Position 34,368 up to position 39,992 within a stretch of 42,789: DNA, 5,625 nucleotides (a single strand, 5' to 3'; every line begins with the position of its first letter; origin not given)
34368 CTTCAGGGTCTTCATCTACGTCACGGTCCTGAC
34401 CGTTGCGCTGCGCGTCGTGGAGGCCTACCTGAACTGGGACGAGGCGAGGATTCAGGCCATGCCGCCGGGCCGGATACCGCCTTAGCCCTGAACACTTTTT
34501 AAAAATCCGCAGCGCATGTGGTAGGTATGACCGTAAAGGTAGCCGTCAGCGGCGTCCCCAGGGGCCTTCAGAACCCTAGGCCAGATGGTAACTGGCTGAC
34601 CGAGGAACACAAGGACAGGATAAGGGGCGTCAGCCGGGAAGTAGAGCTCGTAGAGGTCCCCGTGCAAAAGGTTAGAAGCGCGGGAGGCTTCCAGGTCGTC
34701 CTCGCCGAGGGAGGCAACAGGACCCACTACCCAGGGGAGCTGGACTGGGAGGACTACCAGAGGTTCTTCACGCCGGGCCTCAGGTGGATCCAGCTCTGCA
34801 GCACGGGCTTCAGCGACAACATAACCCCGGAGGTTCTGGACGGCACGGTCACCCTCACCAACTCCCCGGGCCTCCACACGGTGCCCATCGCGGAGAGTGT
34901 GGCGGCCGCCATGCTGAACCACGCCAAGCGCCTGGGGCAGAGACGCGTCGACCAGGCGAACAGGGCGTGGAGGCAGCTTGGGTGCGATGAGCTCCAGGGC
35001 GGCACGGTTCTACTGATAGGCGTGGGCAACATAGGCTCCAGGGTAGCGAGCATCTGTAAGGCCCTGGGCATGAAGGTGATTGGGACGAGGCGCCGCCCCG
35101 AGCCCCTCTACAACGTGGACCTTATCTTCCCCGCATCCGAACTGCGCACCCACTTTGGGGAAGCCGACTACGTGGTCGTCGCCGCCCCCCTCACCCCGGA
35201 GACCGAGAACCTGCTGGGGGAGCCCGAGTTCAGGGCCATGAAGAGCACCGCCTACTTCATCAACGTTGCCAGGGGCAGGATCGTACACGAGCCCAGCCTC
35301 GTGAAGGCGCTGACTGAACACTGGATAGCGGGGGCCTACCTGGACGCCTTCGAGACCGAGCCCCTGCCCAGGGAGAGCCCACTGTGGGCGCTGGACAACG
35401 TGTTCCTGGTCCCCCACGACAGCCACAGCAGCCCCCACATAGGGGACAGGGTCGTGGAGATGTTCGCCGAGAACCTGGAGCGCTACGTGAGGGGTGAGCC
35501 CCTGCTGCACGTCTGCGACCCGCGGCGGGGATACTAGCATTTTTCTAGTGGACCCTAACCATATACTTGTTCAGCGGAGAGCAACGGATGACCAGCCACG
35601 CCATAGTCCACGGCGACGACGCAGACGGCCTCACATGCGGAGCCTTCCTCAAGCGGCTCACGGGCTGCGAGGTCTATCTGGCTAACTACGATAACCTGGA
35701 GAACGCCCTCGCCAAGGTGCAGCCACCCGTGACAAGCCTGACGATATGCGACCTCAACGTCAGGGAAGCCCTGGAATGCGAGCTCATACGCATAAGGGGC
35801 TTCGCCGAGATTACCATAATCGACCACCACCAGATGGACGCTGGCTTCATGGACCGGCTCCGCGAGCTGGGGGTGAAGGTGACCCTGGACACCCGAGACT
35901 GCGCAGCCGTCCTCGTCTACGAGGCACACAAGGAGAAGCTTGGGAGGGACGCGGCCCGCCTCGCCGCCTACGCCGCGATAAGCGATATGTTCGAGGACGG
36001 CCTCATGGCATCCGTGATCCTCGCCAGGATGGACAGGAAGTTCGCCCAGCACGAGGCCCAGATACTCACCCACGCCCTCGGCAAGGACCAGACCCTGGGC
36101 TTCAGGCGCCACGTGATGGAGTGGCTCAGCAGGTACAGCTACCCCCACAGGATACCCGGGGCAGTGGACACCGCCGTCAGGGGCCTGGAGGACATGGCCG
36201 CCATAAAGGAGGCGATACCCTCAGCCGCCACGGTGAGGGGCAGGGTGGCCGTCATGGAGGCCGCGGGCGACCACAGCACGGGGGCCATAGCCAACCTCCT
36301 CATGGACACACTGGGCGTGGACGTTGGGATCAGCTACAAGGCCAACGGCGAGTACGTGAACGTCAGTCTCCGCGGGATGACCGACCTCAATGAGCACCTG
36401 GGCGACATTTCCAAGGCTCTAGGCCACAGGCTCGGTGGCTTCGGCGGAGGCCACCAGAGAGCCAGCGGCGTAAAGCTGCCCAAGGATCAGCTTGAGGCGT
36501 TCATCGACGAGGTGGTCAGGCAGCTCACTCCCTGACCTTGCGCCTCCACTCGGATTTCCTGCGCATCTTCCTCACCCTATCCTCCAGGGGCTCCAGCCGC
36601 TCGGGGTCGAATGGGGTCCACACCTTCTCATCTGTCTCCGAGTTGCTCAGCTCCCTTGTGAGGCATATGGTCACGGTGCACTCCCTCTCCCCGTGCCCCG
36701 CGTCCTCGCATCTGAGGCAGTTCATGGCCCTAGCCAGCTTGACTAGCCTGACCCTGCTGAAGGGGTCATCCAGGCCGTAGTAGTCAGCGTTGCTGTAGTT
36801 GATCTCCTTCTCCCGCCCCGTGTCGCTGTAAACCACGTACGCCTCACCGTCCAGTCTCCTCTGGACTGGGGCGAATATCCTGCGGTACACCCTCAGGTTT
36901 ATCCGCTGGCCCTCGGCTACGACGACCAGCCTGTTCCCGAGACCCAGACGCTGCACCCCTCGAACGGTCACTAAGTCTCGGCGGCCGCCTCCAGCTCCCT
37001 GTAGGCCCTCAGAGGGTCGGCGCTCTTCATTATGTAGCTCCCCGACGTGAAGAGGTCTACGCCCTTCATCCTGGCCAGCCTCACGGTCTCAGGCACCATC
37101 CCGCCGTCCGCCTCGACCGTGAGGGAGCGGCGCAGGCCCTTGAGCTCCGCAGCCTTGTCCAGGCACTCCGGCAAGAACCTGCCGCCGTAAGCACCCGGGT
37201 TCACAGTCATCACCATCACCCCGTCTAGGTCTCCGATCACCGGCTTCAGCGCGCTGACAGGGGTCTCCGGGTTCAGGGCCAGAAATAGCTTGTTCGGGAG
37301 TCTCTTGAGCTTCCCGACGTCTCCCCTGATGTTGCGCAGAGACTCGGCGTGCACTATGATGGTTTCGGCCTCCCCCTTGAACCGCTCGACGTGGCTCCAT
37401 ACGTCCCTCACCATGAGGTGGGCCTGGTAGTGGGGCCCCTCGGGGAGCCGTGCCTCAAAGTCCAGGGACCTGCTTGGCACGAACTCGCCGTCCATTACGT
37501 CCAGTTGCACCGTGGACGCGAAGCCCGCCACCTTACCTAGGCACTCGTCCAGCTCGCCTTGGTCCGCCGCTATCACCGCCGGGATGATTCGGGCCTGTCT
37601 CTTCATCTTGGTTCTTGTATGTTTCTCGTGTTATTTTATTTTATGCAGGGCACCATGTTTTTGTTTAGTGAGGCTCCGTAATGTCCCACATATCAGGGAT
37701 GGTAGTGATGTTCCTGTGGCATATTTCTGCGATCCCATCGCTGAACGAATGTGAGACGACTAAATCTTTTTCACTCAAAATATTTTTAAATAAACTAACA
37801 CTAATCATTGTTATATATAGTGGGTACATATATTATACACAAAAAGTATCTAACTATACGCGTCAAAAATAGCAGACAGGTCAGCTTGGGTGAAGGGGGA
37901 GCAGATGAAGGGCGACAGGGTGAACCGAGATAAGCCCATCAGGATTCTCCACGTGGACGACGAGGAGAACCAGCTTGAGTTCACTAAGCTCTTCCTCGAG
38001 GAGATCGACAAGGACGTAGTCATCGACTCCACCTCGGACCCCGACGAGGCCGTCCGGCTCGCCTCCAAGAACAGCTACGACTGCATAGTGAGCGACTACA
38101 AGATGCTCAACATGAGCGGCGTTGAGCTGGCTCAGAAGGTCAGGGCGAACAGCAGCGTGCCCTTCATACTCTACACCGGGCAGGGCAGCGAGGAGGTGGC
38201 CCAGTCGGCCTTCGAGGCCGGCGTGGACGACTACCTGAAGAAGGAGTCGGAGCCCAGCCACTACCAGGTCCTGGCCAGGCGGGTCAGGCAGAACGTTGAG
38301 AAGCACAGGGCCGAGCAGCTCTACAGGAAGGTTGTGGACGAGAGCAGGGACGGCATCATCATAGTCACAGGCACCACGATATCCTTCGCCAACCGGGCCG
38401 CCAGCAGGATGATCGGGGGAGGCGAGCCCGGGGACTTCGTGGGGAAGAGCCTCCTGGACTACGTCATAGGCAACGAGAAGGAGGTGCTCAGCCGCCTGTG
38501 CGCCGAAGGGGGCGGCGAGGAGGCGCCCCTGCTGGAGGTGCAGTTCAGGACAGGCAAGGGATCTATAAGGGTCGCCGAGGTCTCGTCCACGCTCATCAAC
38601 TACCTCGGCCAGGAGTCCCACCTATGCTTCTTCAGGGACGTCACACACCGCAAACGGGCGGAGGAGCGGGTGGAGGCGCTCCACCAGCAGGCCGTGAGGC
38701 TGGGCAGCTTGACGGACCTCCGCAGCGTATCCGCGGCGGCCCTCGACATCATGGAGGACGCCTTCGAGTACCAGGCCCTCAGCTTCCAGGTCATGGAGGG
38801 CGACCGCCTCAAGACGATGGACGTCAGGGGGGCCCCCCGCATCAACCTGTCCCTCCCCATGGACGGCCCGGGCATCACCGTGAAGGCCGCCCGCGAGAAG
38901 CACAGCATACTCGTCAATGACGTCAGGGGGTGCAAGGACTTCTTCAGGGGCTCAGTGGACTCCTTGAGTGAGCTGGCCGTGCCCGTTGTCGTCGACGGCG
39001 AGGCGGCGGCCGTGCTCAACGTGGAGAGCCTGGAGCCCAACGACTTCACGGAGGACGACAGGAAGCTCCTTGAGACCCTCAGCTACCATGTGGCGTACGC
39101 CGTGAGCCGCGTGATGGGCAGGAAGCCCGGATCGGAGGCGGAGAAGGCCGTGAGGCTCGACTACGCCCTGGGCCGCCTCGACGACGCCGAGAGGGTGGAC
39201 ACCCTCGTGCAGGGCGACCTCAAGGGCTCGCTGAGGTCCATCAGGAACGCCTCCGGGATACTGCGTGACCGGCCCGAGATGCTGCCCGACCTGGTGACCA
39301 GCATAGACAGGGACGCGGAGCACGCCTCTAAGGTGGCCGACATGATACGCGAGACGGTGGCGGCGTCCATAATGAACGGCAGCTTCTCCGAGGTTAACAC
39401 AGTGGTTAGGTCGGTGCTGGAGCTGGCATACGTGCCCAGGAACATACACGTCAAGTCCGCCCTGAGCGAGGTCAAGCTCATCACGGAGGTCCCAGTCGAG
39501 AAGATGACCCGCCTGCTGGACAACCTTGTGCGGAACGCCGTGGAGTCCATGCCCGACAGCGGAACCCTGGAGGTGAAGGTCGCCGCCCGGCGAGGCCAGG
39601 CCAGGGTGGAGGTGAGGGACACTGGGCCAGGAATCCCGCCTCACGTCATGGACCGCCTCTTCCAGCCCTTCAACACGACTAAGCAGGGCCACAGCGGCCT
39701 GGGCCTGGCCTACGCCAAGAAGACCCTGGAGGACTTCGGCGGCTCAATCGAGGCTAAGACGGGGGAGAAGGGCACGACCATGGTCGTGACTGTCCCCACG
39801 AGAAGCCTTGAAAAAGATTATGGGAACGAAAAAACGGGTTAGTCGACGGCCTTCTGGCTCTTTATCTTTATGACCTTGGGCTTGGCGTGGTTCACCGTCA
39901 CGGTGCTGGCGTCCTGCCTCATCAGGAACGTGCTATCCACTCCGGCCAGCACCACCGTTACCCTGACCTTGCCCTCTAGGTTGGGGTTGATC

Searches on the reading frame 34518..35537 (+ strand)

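Call 42: search_protein_families(library=ncbifam, proteins=[window:34518-35537:+], max_evalue=0.00001)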
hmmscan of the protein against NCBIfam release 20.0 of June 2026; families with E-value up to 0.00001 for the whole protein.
window:34518-35537:+ (339 aa): 21 families
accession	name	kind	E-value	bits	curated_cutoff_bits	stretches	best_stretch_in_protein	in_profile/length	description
NF041369.1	Dhydh_Halo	equivalog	1.6e-65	221.3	400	1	85-329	55-300/305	D-2-hydroxyacid dehydrogenase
NF009714.1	PRK13243.1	equivalog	2.5e-42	145.4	455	1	87-327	67-316/332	glyoxylate reductase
NF005069.0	PRK06487.1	equivalog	2.3e-34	118.9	448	1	86-331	68-318/320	2-hydroxyacid dehydrogenase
TIGR01327.1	PGDH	equivalog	2.4e-34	119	454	1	111-330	86-307/525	phosphoglycerate dehydrogenase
NF011938.0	PRK15409.1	equivalog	2.3e-29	102.4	492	1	86-302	65-287/324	glyoxylate/hydroxypyruvate reductase GhrB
NF008759.0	PRK11790.1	equivalog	3.2e-28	98.5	404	1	111-325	100-318/410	phosphoglycerate dehydrogenase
NF005387.0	PRK06932.1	equivalog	7.5e-26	90.8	492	1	86-325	64-311/314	2-hydroxyacid dehydrogenase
NF005027.0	PRK06436.1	equivalog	1.4e-25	90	261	1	91-328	53-284/303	2-hydroxyacid dehydrogenase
NF006263.0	PRK08410.1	equivalog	1.8e-25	90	389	1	157-326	141-309/311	D-2-hydroxyacid dehydrogenase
NF012013.0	PRK15469.1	equivalog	1.1e-23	83.7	403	1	124-339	99-312/312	glyoxylate/hydroxypyruvate reductase GhrA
NF005750.0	PRK07574.1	equivalog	1.7e-18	66.8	329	1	157-329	188-362/386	NAD-dependent formate dehydrogenase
NF000492.1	vanH_gen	exception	1.7e-16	60.2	540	1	142-281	122-255/312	D-lactate dehydrogenase VanH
NF006374.0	PRK08605.1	subfamily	4.4e-16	58.8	356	1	109-281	91-266/332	D-lactate dehydrogenase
NF000128.1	vanH-Sc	exception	1e-14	54.5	650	1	141-281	141-275/337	D-lactate dehydrogenase VanH-Sc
NF001309.0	PRK00257.1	equivalog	4.6e-14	52.2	434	1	156-282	111-238/379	4-phosphoerythronate dehydrogenase PdxB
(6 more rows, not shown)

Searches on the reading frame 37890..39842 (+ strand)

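Call 42: search_protein_families(library=ncbifam, proteins=[window:37890-39842:+], max_evalue=0.00001)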
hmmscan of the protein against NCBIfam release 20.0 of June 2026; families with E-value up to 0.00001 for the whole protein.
window:37890-39842:+ (650 aa): 117 families (the best 25 are shown)
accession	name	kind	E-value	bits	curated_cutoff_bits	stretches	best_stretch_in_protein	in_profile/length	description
NF008468.0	PRK11360.1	equivalog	9.2e-31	106.9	646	1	500-641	465-612/616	two-component system sensor histidine kinase AtoS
NF047874.1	MASE3_PAS_HK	subfamily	3.8e-29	102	560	2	133-267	255-391/655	MASE3 domain-containing sensor histidine kinase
NF052574.1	HisKinEspCMyxo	equivalog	9e-24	83.6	1200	1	541-637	533-637/785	serine histidine kinase EspC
TIGR02916.1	PEP_his_kin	equivalog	1.3e-23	83.5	300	1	434-636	476-679/679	XrtA/PEP-CTERM system histidine kinase PrsK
NF007688.0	PRK10364.1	equivalog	3.6e-22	78.7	479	1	491-643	301-457/460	two-component system sensor histidine kinase ZraS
NF053867.1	SprKinKinDBac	equivalog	1.2e-21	76.8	775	1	497-638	359-498/500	sporulation kinase KinD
NF033092.0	HK_WalK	equivalog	1.9e-21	76.3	725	1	507-636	454-593/594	cell wall metabolism sensor histidine kinase WalK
NF008318.0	PRK11107.1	equivalog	1.4e-20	73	890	2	11-138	662-791/920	two-component sensor histidine kinase BarA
NF041880.1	EPS_EpsF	equivalog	4.1e-20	71.7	900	1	464-629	314-483/492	response regulator EpsF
NF046044.1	PnpS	equivalog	2.1e-19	69.8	400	1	506-636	254-390/390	two-component system histidine kinase PnpS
NF041945.1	LuxN_Vibrio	equivalog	8.8e-19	67.1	1550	1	543-624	583-667/839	quorum-sensing autoinducer 1 sensor kinase/phosphatase LuxN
TIGR02956.1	TMAO_torS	equivalog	1.1e-18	66.8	676.5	1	527-637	568-682/967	TMAO reductase system sensor histidine kinase/response regulator TorS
TIGR02966.1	phoR_proteo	equivalog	8.3e-18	64.5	334.2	1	534-630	225-328/333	phosphate regulon sensor histidine kinase PhoR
NF010411.0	PRK13837.1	equivalog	1.7e-17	62.8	647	1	469-640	489-678/828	two-component system VirA-like sensor kinase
NF041947.1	LuxQ_Vibrio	equivalog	7.3e-17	60.5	1200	1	521-643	571-702/843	quorum-sensing autoinducer 2 sensor kinase/phosphatase LuxQ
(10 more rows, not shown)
